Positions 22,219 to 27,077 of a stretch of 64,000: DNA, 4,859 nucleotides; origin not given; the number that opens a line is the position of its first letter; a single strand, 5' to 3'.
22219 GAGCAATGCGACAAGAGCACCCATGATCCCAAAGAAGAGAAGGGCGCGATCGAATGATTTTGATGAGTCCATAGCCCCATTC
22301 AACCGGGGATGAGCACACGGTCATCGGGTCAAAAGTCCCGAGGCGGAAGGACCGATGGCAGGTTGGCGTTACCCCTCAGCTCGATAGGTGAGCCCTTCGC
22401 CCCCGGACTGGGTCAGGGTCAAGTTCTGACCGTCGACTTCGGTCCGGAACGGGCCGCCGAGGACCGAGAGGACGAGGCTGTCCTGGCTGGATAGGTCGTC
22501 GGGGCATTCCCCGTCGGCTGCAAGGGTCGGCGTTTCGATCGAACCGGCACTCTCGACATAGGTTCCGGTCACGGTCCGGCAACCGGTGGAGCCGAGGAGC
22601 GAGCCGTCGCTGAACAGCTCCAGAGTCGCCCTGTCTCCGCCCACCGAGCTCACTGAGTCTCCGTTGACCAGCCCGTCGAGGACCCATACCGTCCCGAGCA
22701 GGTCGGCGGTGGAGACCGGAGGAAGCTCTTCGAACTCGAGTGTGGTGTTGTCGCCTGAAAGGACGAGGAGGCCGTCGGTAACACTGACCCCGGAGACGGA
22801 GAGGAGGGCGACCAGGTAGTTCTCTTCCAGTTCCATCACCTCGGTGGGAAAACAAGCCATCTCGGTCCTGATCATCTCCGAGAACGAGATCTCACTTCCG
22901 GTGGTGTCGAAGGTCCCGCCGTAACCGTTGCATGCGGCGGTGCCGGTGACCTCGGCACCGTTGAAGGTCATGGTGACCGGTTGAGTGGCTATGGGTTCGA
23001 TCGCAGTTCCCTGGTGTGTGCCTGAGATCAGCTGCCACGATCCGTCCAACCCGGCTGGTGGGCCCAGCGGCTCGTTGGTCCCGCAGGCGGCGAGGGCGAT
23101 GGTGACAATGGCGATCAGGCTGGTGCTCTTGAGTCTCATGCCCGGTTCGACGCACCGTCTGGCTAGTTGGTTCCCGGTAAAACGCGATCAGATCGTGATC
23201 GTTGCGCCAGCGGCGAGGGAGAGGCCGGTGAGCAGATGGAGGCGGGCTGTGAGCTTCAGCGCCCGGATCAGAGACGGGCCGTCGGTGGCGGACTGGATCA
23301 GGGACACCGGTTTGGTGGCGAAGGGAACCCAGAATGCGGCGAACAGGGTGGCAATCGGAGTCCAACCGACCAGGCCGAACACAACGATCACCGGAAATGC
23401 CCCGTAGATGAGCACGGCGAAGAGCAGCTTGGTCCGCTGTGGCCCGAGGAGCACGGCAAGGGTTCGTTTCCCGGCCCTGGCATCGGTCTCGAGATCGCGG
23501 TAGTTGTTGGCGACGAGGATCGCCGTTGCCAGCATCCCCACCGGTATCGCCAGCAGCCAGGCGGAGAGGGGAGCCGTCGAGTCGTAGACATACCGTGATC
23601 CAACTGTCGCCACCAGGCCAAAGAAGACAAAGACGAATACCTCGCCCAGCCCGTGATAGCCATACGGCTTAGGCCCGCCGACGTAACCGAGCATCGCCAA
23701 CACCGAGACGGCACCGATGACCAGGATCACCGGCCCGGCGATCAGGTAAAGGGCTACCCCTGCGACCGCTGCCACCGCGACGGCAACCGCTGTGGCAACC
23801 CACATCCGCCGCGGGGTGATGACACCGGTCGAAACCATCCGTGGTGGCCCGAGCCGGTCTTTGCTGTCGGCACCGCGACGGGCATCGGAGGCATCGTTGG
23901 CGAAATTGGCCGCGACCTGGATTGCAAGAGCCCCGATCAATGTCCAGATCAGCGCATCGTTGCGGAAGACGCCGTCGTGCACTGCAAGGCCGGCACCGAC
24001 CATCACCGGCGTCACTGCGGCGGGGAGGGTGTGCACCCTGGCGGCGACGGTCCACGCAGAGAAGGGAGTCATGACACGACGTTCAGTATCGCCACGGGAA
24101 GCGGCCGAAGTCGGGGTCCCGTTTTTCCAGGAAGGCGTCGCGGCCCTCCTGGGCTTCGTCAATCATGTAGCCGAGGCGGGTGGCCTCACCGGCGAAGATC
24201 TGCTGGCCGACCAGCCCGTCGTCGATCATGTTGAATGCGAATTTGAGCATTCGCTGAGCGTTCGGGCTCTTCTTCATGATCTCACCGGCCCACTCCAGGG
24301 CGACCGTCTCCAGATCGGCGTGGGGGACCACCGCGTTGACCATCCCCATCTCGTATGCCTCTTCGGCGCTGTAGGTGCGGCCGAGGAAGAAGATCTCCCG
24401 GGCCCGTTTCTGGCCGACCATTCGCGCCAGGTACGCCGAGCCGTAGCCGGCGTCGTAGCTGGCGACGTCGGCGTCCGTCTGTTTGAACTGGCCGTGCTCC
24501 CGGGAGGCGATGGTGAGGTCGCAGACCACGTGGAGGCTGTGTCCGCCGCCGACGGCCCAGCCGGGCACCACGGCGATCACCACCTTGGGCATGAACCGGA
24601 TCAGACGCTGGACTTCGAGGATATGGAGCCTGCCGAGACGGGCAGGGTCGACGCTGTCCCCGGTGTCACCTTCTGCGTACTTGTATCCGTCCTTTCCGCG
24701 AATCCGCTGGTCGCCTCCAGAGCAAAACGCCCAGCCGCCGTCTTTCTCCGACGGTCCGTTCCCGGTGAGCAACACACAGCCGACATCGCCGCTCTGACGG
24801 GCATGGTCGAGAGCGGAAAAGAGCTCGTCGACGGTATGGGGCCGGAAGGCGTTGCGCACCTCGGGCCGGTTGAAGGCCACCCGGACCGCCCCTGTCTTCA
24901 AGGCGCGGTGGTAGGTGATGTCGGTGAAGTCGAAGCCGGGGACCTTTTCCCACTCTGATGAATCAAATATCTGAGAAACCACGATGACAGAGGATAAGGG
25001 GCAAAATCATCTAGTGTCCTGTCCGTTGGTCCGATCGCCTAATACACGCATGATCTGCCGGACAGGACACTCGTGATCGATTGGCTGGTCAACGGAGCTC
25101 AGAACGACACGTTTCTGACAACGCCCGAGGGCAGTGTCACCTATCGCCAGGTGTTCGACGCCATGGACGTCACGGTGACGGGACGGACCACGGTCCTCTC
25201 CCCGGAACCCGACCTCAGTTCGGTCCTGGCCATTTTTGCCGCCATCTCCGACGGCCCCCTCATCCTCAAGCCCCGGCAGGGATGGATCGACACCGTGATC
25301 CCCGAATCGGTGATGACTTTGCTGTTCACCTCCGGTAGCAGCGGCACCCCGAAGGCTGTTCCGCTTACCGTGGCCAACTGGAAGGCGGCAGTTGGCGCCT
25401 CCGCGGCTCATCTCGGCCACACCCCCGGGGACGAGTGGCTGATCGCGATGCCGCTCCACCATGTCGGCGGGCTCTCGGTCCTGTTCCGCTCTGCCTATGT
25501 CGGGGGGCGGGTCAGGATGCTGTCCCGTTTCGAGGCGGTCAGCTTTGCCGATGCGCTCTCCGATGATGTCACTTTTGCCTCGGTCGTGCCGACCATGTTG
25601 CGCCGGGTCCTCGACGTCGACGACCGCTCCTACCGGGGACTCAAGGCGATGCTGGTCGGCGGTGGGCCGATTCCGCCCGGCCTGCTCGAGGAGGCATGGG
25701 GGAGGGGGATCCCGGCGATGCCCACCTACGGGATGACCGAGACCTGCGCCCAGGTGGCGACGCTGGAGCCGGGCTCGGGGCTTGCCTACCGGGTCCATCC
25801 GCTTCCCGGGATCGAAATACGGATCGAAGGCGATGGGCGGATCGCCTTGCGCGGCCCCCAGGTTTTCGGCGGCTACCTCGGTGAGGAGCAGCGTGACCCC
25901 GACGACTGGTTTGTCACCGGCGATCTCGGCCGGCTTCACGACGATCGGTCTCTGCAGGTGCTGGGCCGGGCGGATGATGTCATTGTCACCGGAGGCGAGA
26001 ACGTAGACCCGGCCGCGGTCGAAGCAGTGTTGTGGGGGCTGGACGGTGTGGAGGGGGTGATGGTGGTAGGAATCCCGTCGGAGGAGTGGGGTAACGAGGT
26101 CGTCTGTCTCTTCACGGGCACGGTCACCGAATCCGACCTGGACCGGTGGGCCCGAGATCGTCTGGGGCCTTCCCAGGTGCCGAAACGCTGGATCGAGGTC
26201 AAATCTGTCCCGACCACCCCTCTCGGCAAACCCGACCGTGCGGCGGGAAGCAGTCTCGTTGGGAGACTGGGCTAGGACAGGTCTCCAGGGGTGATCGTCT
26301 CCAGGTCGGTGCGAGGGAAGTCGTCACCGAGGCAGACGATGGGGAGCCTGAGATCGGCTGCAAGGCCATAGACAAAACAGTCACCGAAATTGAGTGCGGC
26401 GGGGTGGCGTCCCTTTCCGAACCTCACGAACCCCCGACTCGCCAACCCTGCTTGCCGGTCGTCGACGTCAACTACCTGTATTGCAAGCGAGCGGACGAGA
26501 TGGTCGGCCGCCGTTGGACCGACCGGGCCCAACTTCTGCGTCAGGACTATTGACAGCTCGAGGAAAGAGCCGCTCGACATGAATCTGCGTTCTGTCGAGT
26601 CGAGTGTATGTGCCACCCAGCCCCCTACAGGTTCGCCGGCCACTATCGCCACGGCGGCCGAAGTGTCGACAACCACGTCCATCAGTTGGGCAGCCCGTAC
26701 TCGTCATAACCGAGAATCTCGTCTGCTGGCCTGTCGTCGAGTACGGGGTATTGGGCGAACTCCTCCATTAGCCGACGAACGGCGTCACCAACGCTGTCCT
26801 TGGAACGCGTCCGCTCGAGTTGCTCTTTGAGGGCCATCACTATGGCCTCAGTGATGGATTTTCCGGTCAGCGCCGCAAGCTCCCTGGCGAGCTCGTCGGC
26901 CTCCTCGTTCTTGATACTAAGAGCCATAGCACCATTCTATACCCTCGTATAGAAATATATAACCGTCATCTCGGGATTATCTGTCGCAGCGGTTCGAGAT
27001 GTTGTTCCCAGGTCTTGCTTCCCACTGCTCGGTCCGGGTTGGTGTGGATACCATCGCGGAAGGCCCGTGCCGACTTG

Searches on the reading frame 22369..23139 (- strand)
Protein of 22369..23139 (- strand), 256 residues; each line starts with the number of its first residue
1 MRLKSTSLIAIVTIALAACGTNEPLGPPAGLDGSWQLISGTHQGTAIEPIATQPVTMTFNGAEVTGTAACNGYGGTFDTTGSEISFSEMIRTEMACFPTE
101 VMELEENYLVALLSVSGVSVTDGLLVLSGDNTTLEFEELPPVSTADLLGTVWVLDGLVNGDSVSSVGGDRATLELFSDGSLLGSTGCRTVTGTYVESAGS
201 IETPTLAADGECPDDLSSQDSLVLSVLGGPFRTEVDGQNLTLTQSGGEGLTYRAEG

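Call 76: search_protein_families(library=pfam, proteins=[window:22369-23139:-], max_evalue=0.00001)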
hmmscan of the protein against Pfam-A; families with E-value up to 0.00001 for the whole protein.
window:22369-23139:- (256 aa): 1 family
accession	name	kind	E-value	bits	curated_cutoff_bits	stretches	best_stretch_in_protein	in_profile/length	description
PF03724.22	META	-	3.2e-32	111.2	24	2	32-136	6-108/109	META domain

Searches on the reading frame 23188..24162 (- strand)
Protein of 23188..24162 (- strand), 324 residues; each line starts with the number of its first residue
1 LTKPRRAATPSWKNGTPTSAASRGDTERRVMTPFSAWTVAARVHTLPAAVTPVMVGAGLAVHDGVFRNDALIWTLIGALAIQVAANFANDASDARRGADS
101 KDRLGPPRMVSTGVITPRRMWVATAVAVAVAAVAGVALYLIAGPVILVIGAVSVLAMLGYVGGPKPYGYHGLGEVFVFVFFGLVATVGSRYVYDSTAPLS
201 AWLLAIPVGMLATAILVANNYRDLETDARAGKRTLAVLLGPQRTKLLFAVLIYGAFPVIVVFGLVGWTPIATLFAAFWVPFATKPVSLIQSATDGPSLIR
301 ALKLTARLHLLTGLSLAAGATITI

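Call 81: search_protein_families(library=pfam, proteins=[window:23188-24162:-], max_evalue=0.01)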
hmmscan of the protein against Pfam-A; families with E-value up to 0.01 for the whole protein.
window:23188-24162:- (324 aa): 1 family
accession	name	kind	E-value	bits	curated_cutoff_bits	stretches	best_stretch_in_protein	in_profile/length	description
PF01040.23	UbiA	-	2.7e-33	115.8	34.2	1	50-281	2-223/250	UbiA prenyltransferase family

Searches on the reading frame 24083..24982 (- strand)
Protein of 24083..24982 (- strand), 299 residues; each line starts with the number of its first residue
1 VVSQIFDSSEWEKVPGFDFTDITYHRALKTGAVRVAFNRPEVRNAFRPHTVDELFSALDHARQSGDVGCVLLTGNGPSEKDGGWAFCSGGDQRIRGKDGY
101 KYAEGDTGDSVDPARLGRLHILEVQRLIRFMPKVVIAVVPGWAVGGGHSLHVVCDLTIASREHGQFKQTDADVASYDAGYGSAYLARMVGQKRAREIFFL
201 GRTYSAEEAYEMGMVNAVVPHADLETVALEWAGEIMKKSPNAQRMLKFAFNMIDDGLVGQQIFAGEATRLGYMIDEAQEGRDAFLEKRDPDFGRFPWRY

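Call 76: search_protein_families(library=pfam, proteins=[window:24083-24982:-], max_evalue=0.00001)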
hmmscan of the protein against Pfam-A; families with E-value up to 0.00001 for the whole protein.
window:24083-24982:- (299 aa): 2 families
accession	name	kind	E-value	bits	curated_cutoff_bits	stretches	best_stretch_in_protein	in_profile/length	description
PF00378.25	ECH_1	-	2.7e-53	181.3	27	1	31-293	5-249/251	Enoyl-CoA hydratase/isomerase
PF16113.10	ECH_2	-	6.6e-14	52.6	27.2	1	34-230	3-183/335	Enoyl-CoA hydratase/isomerase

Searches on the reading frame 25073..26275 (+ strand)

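Call 77: search_protein_families(library=pfam, proteins=[window:25073-26275:+], max_evalue=0.00001)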
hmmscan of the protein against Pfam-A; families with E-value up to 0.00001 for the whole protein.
window:25073-26275:+ (400 aa): 2 families
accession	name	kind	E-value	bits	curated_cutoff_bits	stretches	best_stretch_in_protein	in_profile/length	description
PF00501.34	AMP-binding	-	9.9e-34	117.2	29.9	1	74-269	158-384/384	AMP-binding enzyme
PF13193.12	AMP-binding_C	-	2.4e-09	38.4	24.5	1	316-386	2-76/76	AMP-binding enzyme C-terminal domain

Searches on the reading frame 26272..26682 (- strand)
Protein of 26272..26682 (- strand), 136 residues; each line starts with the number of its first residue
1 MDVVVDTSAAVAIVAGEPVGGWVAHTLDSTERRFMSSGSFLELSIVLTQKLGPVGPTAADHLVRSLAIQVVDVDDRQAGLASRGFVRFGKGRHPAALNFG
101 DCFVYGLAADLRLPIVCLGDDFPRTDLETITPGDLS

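Call 77: search_protein_families(library=pfam, proteins=[window:26272-26682:-], max_evalue=0.00001)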
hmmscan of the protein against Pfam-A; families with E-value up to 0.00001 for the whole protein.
window:26272-26682:- (136 aa): 1 family
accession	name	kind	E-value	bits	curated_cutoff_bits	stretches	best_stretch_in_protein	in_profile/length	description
PF01850.27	PIN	-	5.9e-11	43.5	23.6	1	3-126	1-118/120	PIN domain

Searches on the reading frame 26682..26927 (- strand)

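Call 77: search_protein_families(library=pfam, proteins=[window:26682-26927:-], max_evalue=0.00001)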
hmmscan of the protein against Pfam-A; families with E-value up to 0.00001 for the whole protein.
window:26682-26927:- (81 aa): 1 family
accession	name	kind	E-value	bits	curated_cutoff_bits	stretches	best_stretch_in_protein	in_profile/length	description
PF07704.17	PSK_trans_fac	-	1.9e-26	93.2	28.3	1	1-80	1-82/82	Rv0623-like transcription factor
